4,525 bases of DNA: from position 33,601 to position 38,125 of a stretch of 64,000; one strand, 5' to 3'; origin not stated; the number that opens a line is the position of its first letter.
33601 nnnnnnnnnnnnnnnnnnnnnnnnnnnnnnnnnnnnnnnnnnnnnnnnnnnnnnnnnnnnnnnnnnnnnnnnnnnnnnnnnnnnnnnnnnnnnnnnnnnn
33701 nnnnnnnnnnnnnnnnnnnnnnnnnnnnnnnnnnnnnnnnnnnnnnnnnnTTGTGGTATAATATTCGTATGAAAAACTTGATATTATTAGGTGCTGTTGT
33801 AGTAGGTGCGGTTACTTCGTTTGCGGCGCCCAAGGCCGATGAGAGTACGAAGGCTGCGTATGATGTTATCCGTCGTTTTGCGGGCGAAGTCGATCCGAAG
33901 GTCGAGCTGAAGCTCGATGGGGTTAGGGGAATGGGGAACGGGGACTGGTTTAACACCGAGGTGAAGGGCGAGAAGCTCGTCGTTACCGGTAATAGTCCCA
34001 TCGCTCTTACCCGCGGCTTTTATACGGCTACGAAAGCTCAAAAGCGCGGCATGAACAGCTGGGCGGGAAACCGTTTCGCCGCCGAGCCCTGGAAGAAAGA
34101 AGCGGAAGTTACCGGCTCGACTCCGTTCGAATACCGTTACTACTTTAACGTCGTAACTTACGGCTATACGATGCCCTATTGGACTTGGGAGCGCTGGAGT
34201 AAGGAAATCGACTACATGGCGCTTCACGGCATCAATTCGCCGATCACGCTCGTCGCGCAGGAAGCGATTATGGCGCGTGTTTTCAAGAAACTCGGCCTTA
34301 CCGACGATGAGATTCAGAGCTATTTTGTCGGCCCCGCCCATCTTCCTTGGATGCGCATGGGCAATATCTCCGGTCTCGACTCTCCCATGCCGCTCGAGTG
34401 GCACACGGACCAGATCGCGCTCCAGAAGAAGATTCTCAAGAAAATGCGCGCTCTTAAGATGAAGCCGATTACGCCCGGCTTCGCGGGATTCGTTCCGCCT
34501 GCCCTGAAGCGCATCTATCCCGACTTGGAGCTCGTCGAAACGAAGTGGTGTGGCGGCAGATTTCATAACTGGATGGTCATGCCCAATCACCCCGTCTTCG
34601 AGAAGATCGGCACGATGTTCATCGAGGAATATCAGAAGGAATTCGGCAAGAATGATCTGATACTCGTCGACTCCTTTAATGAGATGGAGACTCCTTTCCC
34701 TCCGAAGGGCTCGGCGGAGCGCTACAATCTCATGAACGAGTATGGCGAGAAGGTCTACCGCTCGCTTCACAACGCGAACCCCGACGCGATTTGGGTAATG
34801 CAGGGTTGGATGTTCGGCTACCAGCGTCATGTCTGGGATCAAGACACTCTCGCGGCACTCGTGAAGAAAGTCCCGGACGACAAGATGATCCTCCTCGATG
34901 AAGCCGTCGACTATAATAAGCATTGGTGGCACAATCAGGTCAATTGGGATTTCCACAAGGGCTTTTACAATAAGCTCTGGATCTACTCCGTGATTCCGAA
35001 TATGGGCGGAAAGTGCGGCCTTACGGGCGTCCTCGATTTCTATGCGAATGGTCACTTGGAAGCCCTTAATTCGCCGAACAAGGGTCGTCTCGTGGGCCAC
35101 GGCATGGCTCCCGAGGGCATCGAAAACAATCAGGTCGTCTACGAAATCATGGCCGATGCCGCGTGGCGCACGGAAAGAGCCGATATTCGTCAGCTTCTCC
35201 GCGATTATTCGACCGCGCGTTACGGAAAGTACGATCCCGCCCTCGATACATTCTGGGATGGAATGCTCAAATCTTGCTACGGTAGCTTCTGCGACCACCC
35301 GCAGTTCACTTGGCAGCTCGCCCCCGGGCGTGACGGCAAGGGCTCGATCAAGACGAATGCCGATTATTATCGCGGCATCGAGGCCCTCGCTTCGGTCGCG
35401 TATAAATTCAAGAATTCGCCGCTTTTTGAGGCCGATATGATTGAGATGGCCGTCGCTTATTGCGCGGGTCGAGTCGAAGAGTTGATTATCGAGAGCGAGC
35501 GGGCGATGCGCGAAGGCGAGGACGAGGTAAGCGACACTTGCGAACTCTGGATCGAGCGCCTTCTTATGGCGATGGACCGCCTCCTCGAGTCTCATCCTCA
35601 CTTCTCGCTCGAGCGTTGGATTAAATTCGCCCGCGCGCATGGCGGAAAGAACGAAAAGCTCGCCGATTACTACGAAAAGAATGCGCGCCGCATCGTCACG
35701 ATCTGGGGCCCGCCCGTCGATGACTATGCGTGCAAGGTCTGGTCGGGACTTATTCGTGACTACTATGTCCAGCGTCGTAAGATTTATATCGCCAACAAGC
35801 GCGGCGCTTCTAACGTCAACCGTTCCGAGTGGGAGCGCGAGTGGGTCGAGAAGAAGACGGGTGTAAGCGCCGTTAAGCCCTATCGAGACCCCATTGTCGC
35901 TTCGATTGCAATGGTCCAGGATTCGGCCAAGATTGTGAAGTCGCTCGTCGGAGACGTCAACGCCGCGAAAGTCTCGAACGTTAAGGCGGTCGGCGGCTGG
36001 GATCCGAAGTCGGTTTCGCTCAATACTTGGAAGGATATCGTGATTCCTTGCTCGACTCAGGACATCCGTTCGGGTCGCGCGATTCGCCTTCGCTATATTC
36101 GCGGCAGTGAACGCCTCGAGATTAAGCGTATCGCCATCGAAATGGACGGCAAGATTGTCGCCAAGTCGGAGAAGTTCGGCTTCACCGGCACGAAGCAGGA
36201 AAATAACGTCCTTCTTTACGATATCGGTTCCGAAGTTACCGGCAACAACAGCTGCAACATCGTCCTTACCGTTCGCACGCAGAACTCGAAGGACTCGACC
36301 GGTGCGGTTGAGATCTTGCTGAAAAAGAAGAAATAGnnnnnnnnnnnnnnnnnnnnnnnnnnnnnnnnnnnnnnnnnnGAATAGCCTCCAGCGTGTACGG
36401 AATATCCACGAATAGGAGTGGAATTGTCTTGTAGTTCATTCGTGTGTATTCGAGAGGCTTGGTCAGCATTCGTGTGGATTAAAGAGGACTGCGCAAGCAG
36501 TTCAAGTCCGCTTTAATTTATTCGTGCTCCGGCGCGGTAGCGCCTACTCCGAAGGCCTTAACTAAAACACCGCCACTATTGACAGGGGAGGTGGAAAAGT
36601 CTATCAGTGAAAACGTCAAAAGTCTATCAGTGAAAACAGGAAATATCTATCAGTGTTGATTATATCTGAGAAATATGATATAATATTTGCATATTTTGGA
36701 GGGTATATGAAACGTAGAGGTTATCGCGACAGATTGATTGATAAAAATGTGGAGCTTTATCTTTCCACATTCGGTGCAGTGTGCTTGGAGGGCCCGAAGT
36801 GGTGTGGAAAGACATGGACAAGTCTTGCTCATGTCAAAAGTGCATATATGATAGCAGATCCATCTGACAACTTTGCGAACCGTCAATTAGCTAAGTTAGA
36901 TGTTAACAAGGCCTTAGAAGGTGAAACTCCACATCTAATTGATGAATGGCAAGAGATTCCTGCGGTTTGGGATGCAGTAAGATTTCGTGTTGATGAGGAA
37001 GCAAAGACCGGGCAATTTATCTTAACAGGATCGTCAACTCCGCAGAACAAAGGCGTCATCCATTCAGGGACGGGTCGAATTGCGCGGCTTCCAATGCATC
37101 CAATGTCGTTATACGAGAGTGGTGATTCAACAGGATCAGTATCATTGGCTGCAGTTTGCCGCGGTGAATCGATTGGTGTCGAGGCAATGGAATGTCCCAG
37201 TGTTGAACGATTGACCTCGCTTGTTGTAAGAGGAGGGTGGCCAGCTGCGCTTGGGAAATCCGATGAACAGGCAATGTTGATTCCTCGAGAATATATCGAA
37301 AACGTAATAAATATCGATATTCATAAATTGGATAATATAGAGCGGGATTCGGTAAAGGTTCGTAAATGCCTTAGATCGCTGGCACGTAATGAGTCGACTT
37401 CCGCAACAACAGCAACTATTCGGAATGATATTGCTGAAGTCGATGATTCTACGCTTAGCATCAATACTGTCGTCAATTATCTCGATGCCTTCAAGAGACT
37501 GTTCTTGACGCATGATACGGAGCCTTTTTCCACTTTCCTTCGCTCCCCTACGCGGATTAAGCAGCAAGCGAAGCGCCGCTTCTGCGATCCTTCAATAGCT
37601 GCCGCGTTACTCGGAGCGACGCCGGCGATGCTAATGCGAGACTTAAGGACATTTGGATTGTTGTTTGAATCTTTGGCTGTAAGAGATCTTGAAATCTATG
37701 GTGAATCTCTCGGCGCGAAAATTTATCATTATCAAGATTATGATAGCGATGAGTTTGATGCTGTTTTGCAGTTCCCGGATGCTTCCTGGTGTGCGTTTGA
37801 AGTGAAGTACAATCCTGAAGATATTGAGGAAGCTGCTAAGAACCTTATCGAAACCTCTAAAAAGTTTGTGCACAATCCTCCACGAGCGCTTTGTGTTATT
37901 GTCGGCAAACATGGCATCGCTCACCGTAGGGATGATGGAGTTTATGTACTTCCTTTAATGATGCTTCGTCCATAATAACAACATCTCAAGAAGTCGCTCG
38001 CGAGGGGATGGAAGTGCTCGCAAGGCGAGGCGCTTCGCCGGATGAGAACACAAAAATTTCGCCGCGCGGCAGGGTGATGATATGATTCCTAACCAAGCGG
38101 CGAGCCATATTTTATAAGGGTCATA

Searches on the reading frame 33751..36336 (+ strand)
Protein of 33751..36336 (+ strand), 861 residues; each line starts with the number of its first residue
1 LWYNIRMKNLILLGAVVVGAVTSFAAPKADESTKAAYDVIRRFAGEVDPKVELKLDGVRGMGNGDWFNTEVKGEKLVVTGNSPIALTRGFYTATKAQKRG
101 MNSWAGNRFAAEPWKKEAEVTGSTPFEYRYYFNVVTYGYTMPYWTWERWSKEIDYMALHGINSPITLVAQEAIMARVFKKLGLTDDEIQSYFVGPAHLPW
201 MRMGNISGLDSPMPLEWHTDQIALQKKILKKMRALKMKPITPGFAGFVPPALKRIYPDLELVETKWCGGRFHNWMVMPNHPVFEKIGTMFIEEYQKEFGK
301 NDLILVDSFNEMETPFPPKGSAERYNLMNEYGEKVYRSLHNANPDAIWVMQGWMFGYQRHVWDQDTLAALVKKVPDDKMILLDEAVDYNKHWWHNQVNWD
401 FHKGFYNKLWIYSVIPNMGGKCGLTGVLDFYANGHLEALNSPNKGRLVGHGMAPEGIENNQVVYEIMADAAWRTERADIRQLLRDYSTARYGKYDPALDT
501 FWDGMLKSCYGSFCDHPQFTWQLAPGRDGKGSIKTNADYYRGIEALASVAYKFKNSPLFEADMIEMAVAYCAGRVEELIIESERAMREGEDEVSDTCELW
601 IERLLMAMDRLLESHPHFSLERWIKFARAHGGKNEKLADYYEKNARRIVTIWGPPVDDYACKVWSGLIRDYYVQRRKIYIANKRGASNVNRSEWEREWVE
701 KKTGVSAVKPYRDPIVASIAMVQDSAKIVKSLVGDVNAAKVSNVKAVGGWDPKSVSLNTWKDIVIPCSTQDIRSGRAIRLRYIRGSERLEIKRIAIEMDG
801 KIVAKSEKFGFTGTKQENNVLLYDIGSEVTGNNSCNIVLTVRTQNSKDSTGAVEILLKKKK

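Call 7: search_protein_families(library=pfam, proteins=[window:33751-36336:+])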
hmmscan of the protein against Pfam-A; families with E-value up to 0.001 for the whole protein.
window:33751-36336:+ (861 aa): 3 families
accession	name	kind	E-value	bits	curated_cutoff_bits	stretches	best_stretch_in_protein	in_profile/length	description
PF05089.18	NAGLU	-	1.6e-118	396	25.5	1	129-473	1-335/336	Alpha-N-acetylglucosaminidase (NAGLU) tim-barrel domain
PF12972.12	NAGLU_C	-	2.6e-40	139.2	25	1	483-715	2-259/268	Alpha-N-acetylglucosaminidase (NAGLU) C-terminal domain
PF12971.12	NAGLU_N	-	1.6e-07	31.5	28.3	1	35-109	2-74/82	Alpha-N-acetylglucosaminidase (NAGLU) N-terminal domain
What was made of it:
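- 33769..36336 (+): GH89 alpha-N-acetylglucosaminidase gene with a signal peptide, the gene downstream of the array. Call 7 (NAGLU N-terminal, TIM-barrel and C-terminal domains, E=1.6e-118).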

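Call 16: find_encoding_contigs(protein=window:33769-36336:+, flank=8000, max_places=10)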
Protein window:33769-36336:+ (855 aa): no gene with exactly this product is on record in the collection.

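Call 37: find_homologous_proteins(query=window:33769-36336:+, max_evalue=1e-50)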
Query window:33769-36336:+ (855 aa): 1836 proteins with E <= 1e-50 among 8000 candidates; the best 120 are listed.
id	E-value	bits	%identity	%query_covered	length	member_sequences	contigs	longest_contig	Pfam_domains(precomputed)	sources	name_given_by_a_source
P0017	0.0e+0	2018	100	100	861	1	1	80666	PF12972.13,PF12971.13,PF05089.19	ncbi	-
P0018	0.0e+0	1706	85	98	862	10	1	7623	PF12972.13,PF05089.19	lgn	-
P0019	0.0e+0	1663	84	98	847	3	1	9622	PF12972.13,PF12971.13,PF05089.19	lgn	-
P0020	0.0e+0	1546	77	99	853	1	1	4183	PF12972.13,PF12971.13,PF05089.19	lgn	-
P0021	0.0e+0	1407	71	97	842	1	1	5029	PF12972.13,PF12971.13,PF05089.19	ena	-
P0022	0.0e+0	1389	70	98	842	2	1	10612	PF12972.13,PF05089.19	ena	-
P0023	0.0e+0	1341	68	97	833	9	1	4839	PF12972.13,PF12971.13,PF05089.19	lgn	-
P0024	0.0e+0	1336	67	98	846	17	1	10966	PF12972.13,PF12971.13,PF05089.19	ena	-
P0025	0.0e+0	1312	67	97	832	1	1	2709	PF12972.13,PF12971.13,PF05089.19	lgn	-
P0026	0.0e+0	1278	65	96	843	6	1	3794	PF12972.13,PF12971.13,PF05089.19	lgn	-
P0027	0.0e+0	1228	62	99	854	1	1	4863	PF12972.13,PF05089.19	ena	-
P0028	0.0e+0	1223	61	99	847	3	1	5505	PF12972.13,PF12971.13,PF05089.19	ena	-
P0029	0.0e+0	1223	62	96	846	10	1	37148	PF12972.13,PF12971.13,PF05089.19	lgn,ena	-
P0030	0.0e+0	1143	58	96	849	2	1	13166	PF12972.13,PF12971.13,PF05089.19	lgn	-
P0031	0.0e+0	1120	56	99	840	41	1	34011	PF12972.13,PF12971.13,PF05089.19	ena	-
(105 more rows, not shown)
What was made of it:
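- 33769..36336 (+): The nearest relatives are 85% and 84% identical (call 37).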

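Call 38: find_encoding_contigs(protein=P0017, flank=1000, max_places=3)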
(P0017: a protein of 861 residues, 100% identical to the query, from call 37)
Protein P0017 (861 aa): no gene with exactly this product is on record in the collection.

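Call 39: find_encoding_contigs(protein=P0018, flank=6000, max_places=4)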
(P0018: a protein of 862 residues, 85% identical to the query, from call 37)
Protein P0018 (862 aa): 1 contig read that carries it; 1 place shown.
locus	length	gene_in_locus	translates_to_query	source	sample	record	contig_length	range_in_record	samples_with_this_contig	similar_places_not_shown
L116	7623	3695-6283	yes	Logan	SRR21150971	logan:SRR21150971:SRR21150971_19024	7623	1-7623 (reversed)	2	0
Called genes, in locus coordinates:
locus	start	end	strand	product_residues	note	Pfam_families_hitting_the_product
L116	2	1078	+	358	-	?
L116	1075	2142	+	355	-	PF00534:Glycos_transf_1 (weak), PF13692:Glyco_trans_1_4, PF13524:Glyco_trans_1_2 (weak)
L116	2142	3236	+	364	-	PF01266:DAO, PF13450:NAD_binding_8, PF01593:Amino_oxidase, PF03275:GLF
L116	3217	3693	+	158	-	PF02681:DUF212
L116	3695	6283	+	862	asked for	PF05089:NAGLU, PF12972:NAGLU_C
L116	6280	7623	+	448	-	?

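Call 40: find_encoding_contigs(protein=P0019, flank=6000, max_places=4)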
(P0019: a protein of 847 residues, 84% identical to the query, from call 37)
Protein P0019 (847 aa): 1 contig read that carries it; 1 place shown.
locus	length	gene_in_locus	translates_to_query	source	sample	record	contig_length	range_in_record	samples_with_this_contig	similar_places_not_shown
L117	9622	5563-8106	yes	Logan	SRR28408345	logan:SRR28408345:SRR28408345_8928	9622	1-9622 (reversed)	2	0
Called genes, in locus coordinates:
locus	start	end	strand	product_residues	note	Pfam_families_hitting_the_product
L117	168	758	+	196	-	-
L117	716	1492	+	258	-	PF00588:SpoU_methylase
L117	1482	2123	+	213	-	PF00702:Hydrolase, PF13419:HAD_2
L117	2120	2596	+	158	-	-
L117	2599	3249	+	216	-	PF14622:Ribonucleas_3_3, PF00636:Ribonuclease_3, PF00035:dsrm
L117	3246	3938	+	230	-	PF01841:Transglut_core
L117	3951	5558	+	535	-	PF23763:Beta-barrel_GLAA-B_I (faint), PF23764:Beta-barrel_GLAA-B_II, PF13229:Beta_helix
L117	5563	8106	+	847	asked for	PF12971:NAGLU_N, PF05089:NAGLU, PF12972:NAGLU_C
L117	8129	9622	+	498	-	?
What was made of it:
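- On Transcription-factor operator array: The closest GH89 orthologues have no array (calls 39, 40).
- The closest GH89 orthologues have no array and no intergenic region upstream (calls 39, 40).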

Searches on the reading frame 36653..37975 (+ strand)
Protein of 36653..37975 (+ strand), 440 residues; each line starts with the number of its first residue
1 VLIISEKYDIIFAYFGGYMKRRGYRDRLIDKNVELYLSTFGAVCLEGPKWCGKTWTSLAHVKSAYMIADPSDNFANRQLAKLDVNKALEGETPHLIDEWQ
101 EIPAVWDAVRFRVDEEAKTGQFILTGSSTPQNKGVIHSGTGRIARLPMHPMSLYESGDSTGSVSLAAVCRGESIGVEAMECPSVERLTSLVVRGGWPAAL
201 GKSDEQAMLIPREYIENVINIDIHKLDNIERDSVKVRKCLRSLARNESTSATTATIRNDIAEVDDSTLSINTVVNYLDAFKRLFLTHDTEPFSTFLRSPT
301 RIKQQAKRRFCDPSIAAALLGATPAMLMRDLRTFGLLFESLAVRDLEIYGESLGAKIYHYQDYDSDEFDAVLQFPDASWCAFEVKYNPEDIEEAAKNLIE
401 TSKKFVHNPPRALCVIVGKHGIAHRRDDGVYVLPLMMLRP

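Call 7: search_protein_families(library=pfam, proteins=[window:36653-37975:+])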
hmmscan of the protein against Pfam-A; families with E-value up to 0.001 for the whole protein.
window:36653-37975:+ (440 aa): 2 families
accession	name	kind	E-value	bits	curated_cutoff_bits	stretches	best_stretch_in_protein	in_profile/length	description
PF13635.12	DUF4143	-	1.2e-25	90.5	28.1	1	222-387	3-160/160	Domain of unknown function (DUF4143)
PF13173.12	AAA_14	-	2.1e-13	50.9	27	1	42-155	4-127/129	AAA domain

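Call 35: search_protein_families(library=ncbifam, proteins=[window:36653-37975:+], max_evalue=0.1)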
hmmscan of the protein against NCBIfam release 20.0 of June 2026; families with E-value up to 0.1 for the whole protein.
window:36653-37975:+ (440 aa): 0 families

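Call 36: search_protein_families(library=padloc, proteins=[window:36653-37975:+], max_evalue=0.1)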
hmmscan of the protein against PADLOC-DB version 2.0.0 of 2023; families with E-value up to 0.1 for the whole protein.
window:36653-37975:+ (440 aa): 6 families
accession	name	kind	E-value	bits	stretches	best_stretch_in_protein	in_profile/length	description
PDLC04790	PDC-S01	-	9.4e-57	190.6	1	18-438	7-417/422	-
PDLC04789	PDC-S01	-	8e-23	79.1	1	27-397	4-351/375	-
PDLC04787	PDC-S01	-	5.2e-13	46.6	1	89-330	91-314/412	-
PDLC04788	PDC-S01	-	9.5e-06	22.8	1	88-327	82-318/448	-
PDLC04786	PDC-S01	-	3.5e-05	20.7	1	78-399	75-399/439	-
PDLC04792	PDC-S01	-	0.00011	18.9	1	78-403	74-402/452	-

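Call 53: find_encoding_contigs(protein=window:36707-37975:+, flank=8000, max_places=10)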
Protein window:36707-37975:+ (422 aa): no gene with exactly this product is on record in the collection.
